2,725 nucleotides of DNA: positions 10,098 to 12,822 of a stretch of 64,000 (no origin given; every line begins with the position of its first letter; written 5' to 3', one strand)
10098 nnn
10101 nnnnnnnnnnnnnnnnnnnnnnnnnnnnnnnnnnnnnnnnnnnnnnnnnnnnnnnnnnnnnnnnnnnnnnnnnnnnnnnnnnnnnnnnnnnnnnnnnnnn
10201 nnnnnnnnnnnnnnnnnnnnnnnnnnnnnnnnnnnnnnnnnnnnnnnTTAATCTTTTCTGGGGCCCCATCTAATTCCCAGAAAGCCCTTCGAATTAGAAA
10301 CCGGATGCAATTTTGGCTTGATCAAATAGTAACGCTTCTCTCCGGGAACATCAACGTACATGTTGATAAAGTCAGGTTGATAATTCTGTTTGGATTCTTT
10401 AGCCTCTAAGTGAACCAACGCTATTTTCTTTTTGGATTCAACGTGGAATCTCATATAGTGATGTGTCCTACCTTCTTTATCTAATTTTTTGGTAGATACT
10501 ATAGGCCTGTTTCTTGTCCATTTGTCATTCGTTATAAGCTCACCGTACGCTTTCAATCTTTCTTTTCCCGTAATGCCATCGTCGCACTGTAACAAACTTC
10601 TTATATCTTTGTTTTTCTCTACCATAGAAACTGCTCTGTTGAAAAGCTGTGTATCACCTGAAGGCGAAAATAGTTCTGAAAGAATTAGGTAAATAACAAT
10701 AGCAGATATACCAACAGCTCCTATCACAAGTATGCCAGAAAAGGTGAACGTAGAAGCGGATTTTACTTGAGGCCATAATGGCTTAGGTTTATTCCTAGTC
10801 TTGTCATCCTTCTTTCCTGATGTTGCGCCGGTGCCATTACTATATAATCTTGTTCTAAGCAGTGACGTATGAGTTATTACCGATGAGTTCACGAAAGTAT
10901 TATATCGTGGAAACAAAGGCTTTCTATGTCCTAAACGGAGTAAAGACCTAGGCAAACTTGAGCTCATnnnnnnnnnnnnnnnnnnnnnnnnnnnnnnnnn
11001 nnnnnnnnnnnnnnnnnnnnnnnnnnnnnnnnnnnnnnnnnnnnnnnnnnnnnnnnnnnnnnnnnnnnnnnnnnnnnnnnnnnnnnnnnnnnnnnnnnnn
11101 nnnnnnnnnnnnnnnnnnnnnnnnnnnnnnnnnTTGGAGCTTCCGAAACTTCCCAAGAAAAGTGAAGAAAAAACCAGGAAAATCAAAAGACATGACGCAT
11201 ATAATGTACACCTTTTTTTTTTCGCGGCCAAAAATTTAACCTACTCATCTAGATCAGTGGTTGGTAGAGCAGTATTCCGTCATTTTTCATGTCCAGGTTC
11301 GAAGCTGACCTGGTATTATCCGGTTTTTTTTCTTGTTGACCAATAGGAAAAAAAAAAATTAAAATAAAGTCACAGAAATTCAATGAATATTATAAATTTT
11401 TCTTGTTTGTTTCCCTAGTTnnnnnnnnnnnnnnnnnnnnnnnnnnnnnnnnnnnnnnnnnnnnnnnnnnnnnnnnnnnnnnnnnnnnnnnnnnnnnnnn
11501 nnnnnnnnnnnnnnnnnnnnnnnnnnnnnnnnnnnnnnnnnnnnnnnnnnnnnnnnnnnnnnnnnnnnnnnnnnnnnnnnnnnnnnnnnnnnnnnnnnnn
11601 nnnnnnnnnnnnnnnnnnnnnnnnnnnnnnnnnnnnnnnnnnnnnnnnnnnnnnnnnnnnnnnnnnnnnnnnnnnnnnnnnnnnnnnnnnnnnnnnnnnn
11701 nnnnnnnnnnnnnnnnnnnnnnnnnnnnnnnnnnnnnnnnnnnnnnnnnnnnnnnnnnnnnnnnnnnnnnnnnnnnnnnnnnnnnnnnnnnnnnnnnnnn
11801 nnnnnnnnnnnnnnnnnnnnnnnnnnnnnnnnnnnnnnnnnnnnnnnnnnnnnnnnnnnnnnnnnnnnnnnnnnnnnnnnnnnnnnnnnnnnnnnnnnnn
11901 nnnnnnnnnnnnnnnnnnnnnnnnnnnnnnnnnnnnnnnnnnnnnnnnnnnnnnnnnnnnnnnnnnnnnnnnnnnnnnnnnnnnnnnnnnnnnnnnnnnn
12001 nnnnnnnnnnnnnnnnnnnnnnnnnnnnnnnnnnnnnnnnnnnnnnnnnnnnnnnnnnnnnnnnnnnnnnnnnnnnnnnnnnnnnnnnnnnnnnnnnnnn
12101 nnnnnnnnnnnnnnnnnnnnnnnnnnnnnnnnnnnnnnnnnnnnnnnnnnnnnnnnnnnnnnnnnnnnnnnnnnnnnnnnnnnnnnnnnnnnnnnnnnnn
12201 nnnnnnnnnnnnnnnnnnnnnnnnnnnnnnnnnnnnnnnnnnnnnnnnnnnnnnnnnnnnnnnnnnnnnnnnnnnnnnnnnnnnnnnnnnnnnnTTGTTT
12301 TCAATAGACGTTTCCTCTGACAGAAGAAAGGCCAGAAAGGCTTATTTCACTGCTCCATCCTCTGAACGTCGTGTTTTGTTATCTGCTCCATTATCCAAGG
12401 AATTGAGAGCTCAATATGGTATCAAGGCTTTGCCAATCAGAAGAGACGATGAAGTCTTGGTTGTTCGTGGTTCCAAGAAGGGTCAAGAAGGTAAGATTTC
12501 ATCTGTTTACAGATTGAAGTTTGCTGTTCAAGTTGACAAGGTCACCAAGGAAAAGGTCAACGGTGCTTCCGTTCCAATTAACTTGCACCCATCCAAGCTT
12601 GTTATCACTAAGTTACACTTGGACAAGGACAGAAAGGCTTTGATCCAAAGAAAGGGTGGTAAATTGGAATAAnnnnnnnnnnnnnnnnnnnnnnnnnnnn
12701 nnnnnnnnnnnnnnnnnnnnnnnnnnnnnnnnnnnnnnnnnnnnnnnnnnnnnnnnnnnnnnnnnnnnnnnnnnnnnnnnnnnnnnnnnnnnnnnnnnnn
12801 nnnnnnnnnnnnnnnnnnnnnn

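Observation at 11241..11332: Degenerate tRNA-like Pol III locus between TIM21 and RPL26B (relic tRNA gene, ZOD1-like)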

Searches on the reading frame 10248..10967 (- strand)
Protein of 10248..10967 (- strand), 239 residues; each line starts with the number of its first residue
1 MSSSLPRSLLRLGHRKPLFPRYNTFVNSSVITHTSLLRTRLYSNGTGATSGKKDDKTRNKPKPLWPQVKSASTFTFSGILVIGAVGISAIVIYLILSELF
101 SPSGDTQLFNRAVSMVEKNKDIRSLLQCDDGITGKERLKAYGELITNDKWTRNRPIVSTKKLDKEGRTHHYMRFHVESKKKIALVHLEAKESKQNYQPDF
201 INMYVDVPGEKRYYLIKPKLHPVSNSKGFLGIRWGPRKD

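Call 29: search_protein_families(library=pfam, proteins=[window:10248-10967:-])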
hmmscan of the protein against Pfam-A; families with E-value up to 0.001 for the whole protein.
window:10248-10967:- (239 aa): 1 family
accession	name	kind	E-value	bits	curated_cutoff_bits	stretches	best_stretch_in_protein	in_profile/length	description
PF08294.17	TIM21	-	9.7e-60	201.1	24.1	1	67-219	1-145/145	TIM21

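Call 30: find_homologous_proteins(query=window:10248-10967:-, max_evalue=1e-20)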
Query window:10248-10967:- (239 aa): 79 proteins with E <= 1e-20 among 346 candidates.
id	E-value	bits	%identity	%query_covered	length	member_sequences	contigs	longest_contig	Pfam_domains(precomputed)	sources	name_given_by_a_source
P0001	6.8e-155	531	99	100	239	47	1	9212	PF08294.18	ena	-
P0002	1.1e-137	475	88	100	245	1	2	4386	PF08294.18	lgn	-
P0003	2.2e-127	441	82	100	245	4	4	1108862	PF08294.18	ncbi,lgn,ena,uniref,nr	ncbi:hypothetical protein SEUBUCD646_0G02600 [Saccharomyces eubayanus]|uniref:Mitochondrial import i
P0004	2.1e-126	438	82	100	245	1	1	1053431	PF08294.18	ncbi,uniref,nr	ncbi:tim21p [Saccharomyces arboricola H-6]|uniref:Mitochondrial import inner membrane translocase su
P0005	6.7e-126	436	84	100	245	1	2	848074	PF08294.18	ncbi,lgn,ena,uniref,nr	ncbi:hypothetical protein SMKI_06G0810 [Saccharomyces mikatae IFO 1815]|uniref:Mitochondrial import 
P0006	8.2e-124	430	80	100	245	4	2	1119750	PF08294.18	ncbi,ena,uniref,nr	ncbi:Tim21p SKDI_07G2870 [Saccharomyces kudriavzevii IFO 1802]|uniref:Uncharacterized protein n=2 Ta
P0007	3.3e-84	300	66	82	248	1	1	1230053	PF08294.18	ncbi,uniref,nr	ncbi:Tim21p NDAI_0D03990 [Naumovozyma dairenensis CBS 421]|uniref:Mitochondrial import inner membran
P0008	4.3e-84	300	66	83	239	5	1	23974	PF08294.18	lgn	-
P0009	8.3e-82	292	82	71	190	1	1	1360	PF08294.18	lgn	-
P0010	1.4e-81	291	61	92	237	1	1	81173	PF08294.18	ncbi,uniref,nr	ncbi:hypothetical protein Kpol_499p11 [Vanderwaltozyma polyspora DSM 70294]|uniref:Mitochondrial imp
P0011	3.3e-81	290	57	92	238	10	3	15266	PF08294.18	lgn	-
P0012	1.2e-80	288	64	84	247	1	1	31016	PF08294.18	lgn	-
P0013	1.4e-80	288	63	82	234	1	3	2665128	PF08294.18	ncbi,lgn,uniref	ncbi:Mitochondrial import inner membrane translocase subunit TIM21 [Nakaseomyces bracarensis]|uniref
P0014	1.5e-80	288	56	100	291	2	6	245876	PF08294.18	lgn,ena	-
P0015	1.4e-79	285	60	87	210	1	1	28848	PF08294.18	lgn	-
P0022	4.5e-78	280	61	78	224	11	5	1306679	PF08294.18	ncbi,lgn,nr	ncbi:Hypothetical protein J6897_03537 [Nakaseomyces glabratus]|nr:mitochondrial import inner membran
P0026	2.0e-77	278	64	77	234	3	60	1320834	PF08294.18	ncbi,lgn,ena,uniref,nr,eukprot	ncbi:Tim21p [Kluyveromyces lactis]|uniref:Mitochondrial import inner membrane translocase subunit TI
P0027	2.1e-77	278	60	87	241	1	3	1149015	PF08294.18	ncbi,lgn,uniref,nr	ncbi:hypothetical protein ZYGR_0A05440 [Zygosaccharomyces rouxii]|uniref:Mitochondrial import inner 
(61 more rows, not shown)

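Call 31: find_encoding_contigs(protein=P0002, flank=3000, max_places=2)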
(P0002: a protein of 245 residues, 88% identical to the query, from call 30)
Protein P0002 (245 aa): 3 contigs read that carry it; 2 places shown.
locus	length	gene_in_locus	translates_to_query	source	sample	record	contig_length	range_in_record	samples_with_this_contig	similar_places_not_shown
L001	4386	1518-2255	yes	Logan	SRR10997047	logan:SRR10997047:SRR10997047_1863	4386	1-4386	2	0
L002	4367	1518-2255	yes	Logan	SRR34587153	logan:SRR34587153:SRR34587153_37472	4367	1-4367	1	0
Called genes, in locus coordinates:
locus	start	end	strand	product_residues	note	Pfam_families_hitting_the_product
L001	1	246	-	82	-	?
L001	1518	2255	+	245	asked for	PF08294:TIM21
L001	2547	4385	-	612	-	?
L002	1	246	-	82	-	?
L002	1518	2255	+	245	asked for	PF08294:TIM21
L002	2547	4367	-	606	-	?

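Call 32: find_encoding_contigs(protein=P0005, flank=3000, max_places=1)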
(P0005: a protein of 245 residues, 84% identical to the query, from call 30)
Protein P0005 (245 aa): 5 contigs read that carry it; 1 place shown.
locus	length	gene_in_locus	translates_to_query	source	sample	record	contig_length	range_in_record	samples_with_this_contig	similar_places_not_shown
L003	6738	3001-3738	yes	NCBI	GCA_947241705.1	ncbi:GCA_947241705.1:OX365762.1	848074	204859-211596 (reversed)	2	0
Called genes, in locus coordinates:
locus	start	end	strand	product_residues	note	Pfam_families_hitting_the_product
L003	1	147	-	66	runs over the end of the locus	-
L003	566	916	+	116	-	-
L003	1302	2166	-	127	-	PF16906:Ribosomal_L26, PF00467:KOW (weak)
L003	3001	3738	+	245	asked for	PF08294:TIM21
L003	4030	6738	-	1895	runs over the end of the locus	PF14288:FKS1_dom1, PF23605:FKS1_dom2, PF02364:Glucan_synthase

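Call 33: find_encoding_contigs(protein=P0006, flank=3000, max_places=1)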
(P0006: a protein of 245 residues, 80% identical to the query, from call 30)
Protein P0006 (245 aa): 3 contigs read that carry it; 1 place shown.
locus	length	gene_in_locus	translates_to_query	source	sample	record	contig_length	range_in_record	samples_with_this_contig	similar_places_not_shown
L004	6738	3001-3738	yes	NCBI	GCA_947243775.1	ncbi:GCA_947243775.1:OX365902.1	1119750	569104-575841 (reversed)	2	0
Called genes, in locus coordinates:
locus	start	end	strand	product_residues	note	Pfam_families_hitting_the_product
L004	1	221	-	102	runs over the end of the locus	-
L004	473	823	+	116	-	-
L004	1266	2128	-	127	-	PF16906:Ribosomal_L26, PF00467:KOW (faint)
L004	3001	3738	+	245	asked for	PF08294:TIM21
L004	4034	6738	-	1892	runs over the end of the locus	PF14288:FKS1_dom1, PF23605:FKS1_dom2, PF02364:Glucan_synthase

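Call 34: find_encoding_contigs(protein=P0004, flank=3000, max_places=1)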
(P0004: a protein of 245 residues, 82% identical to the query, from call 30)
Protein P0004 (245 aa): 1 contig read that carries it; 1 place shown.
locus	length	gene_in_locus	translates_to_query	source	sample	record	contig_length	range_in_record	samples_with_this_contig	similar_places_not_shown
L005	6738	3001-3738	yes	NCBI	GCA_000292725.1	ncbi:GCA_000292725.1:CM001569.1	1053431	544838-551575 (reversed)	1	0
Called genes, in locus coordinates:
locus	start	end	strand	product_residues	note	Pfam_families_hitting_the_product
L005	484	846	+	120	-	-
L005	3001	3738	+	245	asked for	PF08294:TIM21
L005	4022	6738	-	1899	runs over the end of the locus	PF14288:FKS1_dom1, PF23605:FKS1_dom2, PF02364:Glucan_synthase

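Call 35: find_encoding_contigs(protein=P0003, flank=3000, max_places=1)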
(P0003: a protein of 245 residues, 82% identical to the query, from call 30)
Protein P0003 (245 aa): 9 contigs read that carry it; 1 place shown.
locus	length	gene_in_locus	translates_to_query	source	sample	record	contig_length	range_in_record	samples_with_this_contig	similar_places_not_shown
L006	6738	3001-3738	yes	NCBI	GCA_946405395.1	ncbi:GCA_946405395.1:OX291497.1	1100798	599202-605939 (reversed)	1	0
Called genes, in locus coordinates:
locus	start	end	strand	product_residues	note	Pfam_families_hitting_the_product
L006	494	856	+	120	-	-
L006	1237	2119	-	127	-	PF16906:Ribosomal_L26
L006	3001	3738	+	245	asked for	PF08294:TIM21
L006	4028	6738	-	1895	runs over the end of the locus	PF14288:FKS1_dom1, PF23605:FKS1_dom2, PF02364:Glucan_synthase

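Call 39: find_encoding_contigs(protein=P0007, flank=4000, max_places=1)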
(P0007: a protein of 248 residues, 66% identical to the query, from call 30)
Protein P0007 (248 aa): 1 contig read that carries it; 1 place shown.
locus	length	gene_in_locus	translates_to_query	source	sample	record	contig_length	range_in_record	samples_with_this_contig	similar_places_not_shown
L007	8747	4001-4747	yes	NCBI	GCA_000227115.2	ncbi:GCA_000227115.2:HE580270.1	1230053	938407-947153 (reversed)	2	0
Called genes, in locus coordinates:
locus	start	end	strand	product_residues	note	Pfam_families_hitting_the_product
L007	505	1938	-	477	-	PF01591:6PF2K, PF00300:His_Phos_1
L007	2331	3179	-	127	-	PF16906:Ribosomal_L26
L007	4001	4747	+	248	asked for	PF08294:TIM21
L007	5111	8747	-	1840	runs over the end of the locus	PF14288:FKS1_dom1, PF23605:FKS1_dom2, PF02364:Glucan_synthase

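Call 40: find_encoding_contigs(protein=P0022, flank=4000, max_places=1)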
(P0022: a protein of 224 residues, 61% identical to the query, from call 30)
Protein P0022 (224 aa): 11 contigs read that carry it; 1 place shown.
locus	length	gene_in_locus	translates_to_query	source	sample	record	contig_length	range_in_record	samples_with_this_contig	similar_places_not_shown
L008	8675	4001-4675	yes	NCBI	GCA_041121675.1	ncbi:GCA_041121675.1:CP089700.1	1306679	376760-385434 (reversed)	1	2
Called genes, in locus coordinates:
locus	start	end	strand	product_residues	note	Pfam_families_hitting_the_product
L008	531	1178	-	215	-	PF04061:ORMDL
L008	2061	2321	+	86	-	PF00887:ACBP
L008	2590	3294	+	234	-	PF01569:PAP2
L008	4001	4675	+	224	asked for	PF08294:TIM21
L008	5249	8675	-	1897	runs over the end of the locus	PF14288:FKS1_dom1, PF23605:FKS1_dom2, PF02364:Glucan_synthase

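Call 41: find_encoding_contigs(protein=P0027, flank=4000, max_places=1)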
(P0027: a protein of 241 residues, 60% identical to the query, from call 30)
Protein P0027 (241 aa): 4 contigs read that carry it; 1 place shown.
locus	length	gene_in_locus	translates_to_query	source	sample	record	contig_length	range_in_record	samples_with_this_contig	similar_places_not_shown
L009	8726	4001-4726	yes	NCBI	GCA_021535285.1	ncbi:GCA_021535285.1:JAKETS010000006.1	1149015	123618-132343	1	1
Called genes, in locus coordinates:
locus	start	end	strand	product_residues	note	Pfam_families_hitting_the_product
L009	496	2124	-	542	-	PF01591:6PF2K, PF00300:His_Phos_1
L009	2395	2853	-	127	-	PF16906:Ribosomal_L26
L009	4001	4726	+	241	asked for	PF08294:TIM21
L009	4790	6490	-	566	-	PF03198:Glyco_hydro_72, PF07983:X8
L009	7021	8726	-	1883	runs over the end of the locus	PF14288:FKS1_dom1, PF23605:FKS1_dom2, PF02364:Glucan_synthase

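Call 42: find_encoding_contigs(protein=P0026, flank=4000, max_places=1)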
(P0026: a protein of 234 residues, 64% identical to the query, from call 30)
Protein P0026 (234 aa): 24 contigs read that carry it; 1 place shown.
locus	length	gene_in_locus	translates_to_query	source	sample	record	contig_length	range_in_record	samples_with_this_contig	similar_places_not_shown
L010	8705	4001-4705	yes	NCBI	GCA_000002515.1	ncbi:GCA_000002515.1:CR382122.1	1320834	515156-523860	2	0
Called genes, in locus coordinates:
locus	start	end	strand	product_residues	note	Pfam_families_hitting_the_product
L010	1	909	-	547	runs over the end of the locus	PF01591:6PF2K, PF00300:His_Phos_1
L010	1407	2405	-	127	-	PF16906:Ribosomal_L26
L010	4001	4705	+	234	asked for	PF08294:TIM21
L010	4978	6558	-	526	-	PF03198:Glyco_hydro_72, PF07983:X8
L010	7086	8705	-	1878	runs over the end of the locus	PF14288:FKS1_dom1, PF23605:FKS1_dom2, PF02364:Glucan_synthase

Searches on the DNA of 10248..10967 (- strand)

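Call 44: search_rna_families(sources=[L001, L003, L004, L005, L006, L007, L008, L009, L010], threshold=gathering)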
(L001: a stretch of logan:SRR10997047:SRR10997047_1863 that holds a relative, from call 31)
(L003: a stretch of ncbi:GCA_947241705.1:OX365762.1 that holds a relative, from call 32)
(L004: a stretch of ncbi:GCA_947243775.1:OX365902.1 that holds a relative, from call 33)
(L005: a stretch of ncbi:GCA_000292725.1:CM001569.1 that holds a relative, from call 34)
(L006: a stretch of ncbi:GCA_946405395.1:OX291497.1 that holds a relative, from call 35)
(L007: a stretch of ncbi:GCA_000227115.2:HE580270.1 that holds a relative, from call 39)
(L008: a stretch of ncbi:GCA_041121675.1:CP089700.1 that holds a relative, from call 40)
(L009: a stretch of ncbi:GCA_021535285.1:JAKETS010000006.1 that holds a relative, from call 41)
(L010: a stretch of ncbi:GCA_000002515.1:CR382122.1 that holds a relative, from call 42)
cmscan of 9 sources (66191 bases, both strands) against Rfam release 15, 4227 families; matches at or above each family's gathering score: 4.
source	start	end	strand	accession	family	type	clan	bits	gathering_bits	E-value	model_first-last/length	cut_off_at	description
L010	3189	3260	-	RF00005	tRNA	Gene; tRNA;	CL00001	50.5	29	7.4e-08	1-71/71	no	tRNA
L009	3567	3638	-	RF00005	tRNA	Gene; tRNA;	CL00001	49.8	29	1.2e-07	1-71/71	no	tRNA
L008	3600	3671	-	RF00005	tRNA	Gene; tRNA;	CL00001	48.3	29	3e-07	1-71/71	no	tRNA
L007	3692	3763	-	RF00005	tRNA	Gene; tRNA;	CL00001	41.8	29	1.8e-05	1-71/71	no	tRNA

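Call 66: search_rna_families(source=L006, start=2590, end=2750, threshold=evalue, max_evalue=10, show_alignments=1)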
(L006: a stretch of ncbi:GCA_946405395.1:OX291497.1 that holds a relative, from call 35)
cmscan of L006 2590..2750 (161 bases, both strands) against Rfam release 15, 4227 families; matches with E-value up to 10: 1.
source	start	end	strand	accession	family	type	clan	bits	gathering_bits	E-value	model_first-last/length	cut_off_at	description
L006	2615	2655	-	RF01185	snR75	Gene; snRNA; snoRNA; CD-box;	CL00045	11.2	40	3.1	49-88/88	no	Small nucleolar RNA snR75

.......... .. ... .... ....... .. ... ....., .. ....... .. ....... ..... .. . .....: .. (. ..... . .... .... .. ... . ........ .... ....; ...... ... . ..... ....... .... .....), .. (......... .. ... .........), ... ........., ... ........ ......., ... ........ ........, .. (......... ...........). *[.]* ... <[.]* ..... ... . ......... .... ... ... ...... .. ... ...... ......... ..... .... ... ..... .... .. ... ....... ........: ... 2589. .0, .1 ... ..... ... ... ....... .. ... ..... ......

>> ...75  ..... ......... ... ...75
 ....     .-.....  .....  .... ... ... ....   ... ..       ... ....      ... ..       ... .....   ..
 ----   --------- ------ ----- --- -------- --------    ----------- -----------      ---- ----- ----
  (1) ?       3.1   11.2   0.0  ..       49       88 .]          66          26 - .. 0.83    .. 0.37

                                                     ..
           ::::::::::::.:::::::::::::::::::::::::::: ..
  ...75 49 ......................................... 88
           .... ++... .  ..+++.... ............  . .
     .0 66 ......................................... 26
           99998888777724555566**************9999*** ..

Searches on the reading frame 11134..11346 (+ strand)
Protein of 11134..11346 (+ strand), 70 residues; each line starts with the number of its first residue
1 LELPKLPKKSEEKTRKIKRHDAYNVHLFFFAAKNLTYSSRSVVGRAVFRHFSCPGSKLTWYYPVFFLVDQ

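Call 29: search_protein_families(library=pfam, proteins=[window:11134-11346:+])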
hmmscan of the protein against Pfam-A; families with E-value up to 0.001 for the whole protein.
window:11134-11346:+ (70 aa): 0 families

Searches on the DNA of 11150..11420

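Call 4: search_rna_families(source=window, start=11150, end=11420, threshold=evalue, max_evalue=10, show_alignments=3)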
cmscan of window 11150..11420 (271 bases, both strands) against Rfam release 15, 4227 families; matches with E-value up to 10: 7.
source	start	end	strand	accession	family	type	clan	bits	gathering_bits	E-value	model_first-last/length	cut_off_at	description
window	11305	11373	-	RF04027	mir-1422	Gene; miRNA;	-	19.7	60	0.41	1-84/84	no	mir-1422 microRNA precursor family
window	11268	11368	+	RF01797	fstAT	Gene; antitoxin;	-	17.3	72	1.2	1-94/94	no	Fst antitoxin sRNA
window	11152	11219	+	RF03545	Flavi_ISFV_CRE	Cis-reg;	-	15.3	41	6.8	1-89/89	no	Insect-specific Flavivirus 3' UTR cis-acting replication element (CRE)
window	11310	11367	+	RF01711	Lnt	Cis-reg;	-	14.9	55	9.7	1-63/63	no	Lnt RNA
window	11283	11397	+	RF01578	RUF1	Gene; sRNA;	-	14.6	70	1.5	1-264/264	no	Plasmodium RNA of unkown function RUF1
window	11306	11376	-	RF03323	mir-3613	Gene; miRNA;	-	12.7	91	8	1-86/86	no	mir-3613 microRNA precursor family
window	11374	11420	-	RF00441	snoZ242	Gene; snRNA; snoRNA; CD-box;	-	8.5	90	8.4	152-198/198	5'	Small nucleolar RNA Z242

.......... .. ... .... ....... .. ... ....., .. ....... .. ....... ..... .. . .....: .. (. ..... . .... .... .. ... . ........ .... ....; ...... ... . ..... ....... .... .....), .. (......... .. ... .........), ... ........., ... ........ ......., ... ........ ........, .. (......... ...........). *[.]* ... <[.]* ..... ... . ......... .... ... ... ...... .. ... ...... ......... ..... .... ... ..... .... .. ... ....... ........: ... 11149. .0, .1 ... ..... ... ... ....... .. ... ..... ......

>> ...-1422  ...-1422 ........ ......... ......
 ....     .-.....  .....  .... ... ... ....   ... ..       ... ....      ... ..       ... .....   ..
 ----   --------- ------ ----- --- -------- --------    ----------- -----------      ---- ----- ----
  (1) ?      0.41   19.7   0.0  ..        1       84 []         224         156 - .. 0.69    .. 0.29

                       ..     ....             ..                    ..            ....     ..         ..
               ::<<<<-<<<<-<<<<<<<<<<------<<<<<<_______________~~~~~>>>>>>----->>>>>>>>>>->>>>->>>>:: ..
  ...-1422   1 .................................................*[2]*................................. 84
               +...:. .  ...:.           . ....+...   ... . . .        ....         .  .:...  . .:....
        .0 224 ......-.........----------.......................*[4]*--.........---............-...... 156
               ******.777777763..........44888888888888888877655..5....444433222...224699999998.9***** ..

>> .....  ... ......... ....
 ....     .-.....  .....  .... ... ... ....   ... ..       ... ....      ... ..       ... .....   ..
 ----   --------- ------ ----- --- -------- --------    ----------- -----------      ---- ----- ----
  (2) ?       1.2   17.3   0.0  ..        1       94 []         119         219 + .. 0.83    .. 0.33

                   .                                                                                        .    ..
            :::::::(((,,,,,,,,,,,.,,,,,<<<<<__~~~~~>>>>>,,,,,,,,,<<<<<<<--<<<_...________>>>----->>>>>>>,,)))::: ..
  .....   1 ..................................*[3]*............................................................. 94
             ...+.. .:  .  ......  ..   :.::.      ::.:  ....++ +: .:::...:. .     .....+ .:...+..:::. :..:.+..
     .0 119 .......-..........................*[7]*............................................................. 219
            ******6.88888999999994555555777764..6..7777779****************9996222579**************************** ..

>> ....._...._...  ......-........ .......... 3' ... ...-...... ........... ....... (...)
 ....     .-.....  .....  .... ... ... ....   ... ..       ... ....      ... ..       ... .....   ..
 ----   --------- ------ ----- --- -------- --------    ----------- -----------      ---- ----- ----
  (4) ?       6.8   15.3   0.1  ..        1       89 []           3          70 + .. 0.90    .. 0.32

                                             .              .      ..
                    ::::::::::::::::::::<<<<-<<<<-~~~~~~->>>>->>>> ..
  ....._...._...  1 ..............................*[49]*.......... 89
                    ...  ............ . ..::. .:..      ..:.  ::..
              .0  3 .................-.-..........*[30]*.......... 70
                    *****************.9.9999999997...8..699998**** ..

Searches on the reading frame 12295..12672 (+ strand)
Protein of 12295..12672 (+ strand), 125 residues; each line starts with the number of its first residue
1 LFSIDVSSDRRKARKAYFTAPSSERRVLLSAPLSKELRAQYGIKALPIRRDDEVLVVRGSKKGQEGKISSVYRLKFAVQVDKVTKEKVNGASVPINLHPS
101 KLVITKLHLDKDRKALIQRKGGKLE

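Call 29: search_protein_families(library=pfam, proteins=[window:12295-12672:+])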
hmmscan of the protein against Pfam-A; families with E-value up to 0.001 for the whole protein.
window:12295-12672:+ (125 aa): 2 families
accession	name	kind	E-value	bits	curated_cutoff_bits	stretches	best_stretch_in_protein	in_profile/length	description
PF16906.11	Ribosomal_L26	-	4.9e-36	123.5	28.8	1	7-120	1-82/82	Ribosomal proteins L26 eukaryotic, L24P archaeal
PF00467.35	KOW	-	1e-05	25.6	22.3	1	51-81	2-32/32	KOW motif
